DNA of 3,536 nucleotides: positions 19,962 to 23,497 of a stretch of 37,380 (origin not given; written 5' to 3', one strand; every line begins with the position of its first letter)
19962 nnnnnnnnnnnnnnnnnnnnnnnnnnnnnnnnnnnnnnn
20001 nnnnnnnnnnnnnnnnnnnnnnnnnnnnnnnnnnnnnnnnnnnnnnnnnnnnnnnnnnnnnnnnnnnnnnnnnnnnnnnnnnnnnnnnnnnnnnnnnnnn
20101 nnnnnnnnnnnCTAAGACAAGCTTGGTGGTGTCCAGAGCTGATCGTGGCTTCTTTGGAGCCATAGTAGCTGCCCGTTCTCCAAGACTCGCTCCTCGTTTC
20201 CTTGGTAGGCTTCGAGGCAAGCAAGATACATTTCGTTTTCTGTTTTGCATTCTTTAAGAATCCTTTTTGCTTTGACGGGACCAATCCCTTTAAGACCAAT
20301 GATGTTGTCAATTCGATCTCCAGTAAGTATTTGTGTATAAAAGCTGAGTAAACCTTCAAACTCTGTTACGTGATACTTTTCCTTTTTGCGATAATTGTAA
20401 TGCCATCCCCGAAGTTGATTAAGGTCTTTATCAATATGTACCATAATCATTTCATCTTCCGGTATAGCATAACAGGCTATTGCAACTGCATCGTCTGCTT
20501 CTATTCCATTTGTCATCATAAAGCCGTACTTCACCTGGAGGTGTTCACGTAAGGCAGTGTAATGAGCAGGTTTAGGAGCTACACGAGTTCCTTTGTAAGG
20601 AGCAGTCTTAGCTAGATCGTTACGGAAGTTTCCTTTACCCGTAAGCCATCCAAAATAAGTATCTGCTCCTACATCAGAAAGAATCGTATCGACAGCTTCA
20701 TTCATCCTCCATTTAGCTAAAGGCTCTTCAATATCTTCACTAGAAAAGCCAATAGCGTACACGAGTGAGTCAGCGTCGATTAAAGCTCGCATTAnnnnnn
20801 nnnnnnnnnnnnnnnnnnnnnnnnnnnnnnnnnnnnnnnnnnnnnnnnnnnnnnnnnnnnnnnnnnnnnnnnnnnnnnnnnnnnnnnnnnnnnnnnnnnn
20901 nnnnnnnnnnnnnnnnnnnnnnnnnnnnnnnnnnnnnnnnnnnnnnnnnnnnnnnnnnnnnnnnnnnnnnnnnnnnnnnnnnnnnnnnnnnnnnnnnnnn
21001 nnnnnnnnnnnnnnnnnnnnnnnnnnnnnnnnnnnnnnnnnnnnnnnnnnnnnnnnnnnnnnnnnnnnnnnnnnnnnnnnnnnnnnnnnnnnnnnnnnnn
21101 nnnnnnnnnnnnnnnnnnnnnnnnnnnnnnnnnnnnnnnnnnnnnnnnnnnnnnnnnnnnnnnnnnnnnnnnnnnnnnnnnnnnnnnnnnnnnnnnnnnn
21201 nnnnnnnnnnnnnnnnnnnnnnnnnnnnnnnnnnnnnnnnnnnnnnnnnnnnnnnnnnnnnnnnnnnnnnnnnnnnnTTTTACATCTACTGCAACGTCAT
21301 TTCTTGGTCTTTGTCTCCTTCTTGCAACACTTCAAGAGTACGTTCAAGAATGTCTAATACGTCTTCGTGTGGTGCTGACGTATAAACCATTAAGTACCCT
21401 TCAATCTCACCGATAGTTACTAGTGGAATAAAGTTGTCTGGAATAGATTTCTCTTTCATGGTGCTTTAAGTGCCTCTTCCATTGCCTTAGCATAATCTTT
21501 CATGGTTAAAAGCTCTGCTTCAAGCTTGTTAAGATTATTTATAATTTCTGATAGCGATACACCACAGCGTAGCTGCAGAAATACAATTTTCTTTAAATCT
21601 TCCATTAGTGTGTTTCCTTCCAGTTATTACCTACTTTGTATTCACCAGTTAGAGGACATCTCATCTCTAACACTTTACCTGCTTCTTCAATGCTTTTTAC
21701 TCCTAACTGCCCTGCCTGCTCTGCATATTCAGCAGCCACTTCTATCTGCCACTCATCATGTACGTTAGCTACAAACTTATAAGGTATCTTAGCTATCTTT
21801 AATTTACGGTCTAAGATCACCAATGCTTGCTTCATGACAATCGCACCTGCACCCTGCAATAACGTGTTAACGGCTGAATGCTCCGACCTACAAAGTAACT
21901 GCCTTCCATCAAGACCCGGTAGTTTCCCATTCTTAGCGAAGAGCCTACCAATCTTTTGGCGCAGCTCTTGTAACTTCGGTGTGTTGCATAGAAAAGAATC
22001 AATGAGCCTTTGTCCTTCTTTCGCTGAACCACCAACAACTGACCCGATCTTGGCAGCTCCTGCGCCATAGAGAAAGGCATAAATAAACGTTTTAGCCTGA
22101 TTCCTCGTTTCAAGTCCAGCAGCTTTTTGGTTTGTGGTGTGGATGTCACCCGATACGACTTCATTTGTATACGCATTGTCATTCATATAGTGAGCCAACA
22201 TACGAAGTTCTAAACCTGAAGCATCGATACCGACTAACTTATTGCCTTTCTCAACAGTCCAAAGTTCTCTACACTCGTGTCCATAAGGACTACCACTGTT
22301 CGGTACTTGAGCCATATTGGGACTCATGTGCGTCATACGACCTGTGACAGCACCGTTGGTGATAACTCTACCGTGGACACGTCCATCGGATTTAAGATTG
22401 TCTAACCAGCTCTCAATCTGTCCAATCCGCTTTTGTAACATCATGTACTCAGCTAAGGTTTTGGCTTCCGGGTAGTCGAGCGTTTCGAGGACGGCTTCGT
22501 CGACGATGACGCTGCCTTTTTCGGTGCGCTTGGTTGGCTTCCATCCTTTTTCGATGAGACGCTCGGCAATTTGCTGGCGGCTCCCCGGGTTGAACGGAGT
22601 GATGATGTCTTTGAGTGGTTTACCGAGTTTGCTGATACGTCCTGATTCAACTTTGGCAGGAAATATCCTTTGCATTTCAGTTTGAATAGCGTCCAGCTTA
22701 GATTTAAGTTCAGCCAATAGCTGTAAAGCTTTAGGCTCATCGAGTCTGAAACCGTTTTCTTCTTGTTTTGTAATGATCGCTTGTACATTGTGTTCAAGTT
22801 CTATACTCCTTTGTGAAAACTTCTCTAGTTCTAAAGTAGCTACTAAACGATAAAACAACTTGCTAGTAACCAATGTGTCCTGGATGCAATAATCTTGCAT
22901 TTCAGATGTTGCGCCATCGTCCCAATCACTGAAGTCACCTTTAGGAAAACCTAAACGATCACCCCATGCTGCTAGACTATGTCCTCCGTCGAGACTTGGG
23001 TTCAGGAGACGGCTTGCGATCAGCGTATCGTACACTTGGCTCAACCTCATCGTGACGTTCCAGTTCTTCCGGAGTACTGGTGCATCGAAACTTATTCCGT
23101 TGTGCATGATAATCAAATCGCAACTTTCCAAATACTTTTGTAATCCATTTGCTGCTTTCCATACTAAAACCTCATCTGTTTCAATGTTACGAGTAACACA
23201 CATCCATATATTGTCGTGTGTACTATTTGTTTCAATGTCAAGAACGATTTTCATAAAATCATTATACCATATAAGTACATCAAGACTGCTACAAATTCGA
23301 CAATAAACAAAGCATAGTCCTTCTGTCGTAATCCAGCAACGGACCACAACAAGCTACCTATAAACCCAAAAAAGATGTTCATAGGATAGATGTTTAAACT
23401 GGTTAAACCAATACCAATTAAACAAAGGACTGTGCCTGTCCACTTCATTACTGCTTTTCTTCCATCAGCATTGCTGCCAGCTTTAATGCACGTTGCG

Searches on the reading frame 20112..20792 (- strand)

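Call 16: search_protein_families(library=phrogs, proteins=[window:20112-20792:-])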
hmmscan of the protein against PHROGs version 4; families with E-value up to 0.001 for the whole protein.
window:20112-20792:- (226 aa): 1 family
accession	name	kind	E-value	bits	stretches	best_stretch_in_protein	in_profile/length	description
phrog_107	-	DNA, RNA and nucleotide metabolism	3.9e-61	208.8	1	2-222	121-374/542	exonuclease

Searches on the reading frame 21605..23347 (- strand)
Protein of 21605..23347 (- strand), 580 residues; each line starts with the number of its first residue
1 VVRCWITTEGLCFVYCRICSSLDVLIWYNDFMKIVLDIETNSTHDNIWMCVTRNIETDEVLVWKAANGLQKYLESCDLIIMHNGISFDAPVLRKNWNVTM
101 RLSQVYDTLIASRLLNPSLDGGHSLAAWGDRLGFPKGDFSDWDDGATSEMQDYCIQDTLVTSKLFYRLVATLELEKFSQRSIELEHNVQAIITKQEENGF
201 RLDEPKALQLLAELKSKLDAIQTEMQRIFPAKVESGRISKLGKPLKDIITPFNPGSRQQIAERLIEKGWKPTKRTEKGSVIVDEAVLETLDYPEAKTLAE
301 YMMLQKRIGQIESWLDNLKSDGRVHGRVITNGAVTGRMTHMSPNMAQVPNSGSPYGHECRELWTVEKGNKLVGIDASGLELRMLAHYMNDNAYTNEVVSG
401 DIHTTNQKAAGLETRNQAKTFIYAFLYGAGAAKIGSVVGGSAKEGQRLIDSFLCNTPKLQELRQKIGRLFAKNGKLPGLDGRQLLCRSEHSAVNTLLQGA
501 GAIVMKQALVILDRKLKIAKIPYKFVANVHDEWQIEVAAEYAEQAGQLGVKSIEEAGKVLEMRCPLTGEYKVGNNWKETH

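Call 12: search_protein_families(library=phrogs, proteins=[window:21605-23347:-])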
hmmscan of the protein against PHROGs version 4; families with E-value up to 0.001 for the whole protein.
window:21605-23347:- (580 aa): 14 families
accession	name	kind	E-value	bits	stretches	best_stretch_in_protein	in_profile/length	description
phrog_17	-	DNA, RNA and nucleotide metabolism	2.8e-150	503.7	1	32-579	671-1233/1445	DNA polymerase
phrog_15971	-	DNA, RNA and nucleotide metabolism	1.5e-102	344.6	1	182-580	4-376/376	DNA polymerase I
phrog_6375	-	DNA, RNA and nucleotide metabolism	7.3e-26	92.3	1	426-580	1-204/204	DNA polymerase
phrog_8888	-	DNA, RNA and nucleotide metabolism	4.1e-24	87.1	1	360-543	2-198/295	DNA polymerase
phrog_24147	-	DNA, RNA and nucleotide metabolism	4.6e-18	66.3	1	490-580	3-93/93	DNA polymerase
phrog_403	-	DNA, RNA and nucleotide metabolism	4.1e-16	59.8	1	65-172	130-250/321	DNA polymerase exonuclease subunit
phrog_12241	-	DNA, RNA and nucleotide metabolism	1.4e-13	51.6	1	57-349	174-494/502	DNA polymerase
phrog_2573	-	DNA, RNA and nucleotide metabolism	2.6e-12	47.6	1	367-576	15-274/336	DNA polymerase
phrog_16667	-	DNA, RNA and nucleotide metabolism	5.6e-09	36.9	1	437-522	4-91/229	DNA polymerase I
phrog_5995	-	DNA, RNA and nucleotide metabolism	4.9e-07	30.6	1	490-578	81-177/236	DNA polymerase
phrog_10285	-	DNA, RNA and nucleotide metabolism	7.7e-07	29.5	0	355-394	41-80/321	DNA polymerase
phrog_23226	-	DNA, RNA and nucleotide metabolism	1.6e-05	24.6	1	321-400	291-370/611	DNA polymerase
phrog_38876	-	DNA, RNA and nucleotide metabolism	0.0005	21.5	0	121-172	43-97/111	DNA polymerase exonuclease subunit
phrog_1252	-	DNA, RNA and nucleotide metabolism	0.00077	19.1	0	27-111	48-140/663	DNA polymerase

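Call 35: search_dna_similar(query=window:21605-23347:-, collection=phages, mode=protein, max_rows=15)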
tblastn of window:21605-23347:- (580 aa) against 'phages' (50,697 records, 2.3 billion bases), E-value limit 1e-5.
The search stops at 5000 records and this limit was reached: more records match than are counted here, and every count below describes the 5000 best-scoring records only.
Records with a match: at least 5000; places in all: 5304; records where one place covers at least 80% of the query: 2552.
Best place of each record, by identity: <60% 5000.
By first word of the organism name: Escherichia 788; Mycobacterium 623; Klebsiella 495; Pseudomonas 455; Vibrio 339; Salmonella 215; Microbacterium 185; Bacillus 153; Staphylococcus 142; Arthrobacter 97; and 126 more.
By host as written in the record: - 719; Mycobacterium smegmatis mc2 155 436; Escherichia coli 287; Klebsiella pneumoniae 245; Pseudomonas aeruginosa 118; Mycobacterium smegmatis mc#155 88; Microbacterium foliorum NRRL B-24224 88; Microbacterium foliorum NRRL B-24224 SEA 64; and 986 more.
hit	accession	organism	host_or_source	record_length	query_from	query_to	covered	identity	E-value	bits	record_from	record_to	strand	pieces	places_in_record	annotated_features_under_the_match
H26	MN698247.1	Pelagibacter phage HTVC115P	Candidatus Pelagibacter sp. HTCC7211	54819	33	580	94%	51.1%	5e-167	532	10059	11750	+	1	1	DNA polymerase | hypothetical protein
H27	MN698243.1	Pelagibacter phage HTVC104P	Candidatus Pelagibacter sp. HTCC7211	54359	31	580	95%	50.9%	3e-172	547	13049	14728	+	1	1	DNA polymerase | hypothetical protein | DNA primase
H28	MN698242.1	Pelagibacter phage HTVC103P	Candidatus Pelagibacter sp. HTCC7211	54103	31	580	95%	50.5%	1e-171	545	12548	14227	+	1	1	DNA polymerase | hypothetical protein | DNA primase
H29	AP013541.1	uncultured phage_MedDCM-OCT-S42-C7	metagenomic fosmid library constructed ...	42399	33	580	94%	45.9%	1e-139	453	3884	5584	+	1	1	DNA polymerase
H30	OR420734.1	Roseobacter phage CRP-804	Paracoccaceae bacterium strain FZCC0196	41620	34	580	94%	45.9%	3e-141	458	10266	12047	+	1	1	DNA polymerase | hypothetical protein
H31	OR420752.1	Roseobacter phage CRP-403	Paracoccaceae bacterium strain FZCC0037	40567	35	580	94%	45.7%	7e-142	459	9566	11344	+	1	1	DNA polymerase | hypothetical protein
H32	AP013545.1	uncultured phage MedDCM-OCT-S46-C10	metagenomic fosmid library constructed ...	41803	31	580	95%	45.0%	9e-136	442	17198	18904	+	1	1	DNA polymerase | hypothetical protein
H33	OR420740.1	Roseobacter phage CRP-114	Paracoccaceae bacterium strain FZCC0023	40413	21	580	97%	44.1%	4e-138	449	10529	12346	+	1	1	DNA polymerase | DNA primase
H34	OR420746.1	Roseobacter phage CRP-227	Paracoccaceae bacterium strain FZCC0040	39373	21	580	97%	43.7%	6e-138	448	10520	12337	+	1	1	DNA polymerase | DNA primase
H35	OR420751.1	Pelagibacter phage HTVC309P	Candidatus Pelagibacter sp.FZCC0233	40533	32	580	95%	44.6%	2e-133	435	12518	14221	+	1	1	DNA polymerase | hypothetical protein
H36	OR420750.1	Roseobacter phage CRP-361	Paracoccaceae bacterium strain FZCC0042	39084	21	580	97%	43.6%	2e-136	444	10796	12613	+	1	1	DNA polymerase | DNA primase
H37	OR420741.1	Roseobacter phage CRP-118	Paracoccaceae bacterium strain FZCC0023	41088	35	580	94%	44.5%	4e-130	426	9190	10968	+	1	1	DNA polymerase | hypothetical protein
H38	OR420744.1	Pelagibacter phage HTVC134P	Candidatus Pelagibacter sp. HTCC7211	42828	32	580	95%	44.2%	1e-131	430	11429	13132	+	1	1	DNA polymerase | hypothetical protein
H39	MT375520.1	Pelagibacter phage Bylgja EXVC010P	Candidatus Pelagibacter sp H2P3alpha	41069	32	580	95%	44.0%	4e-131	428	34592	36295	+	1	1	DNA polymerase | hypothetical protein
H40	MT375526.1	Pelagibacter phage Himinglaeva EXVC011P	Candidatus Pelagibacter sp H2P3alpha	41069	32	580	95%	44.0%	4e-131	428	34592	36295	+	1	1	DNA polymerase | hypothetical protein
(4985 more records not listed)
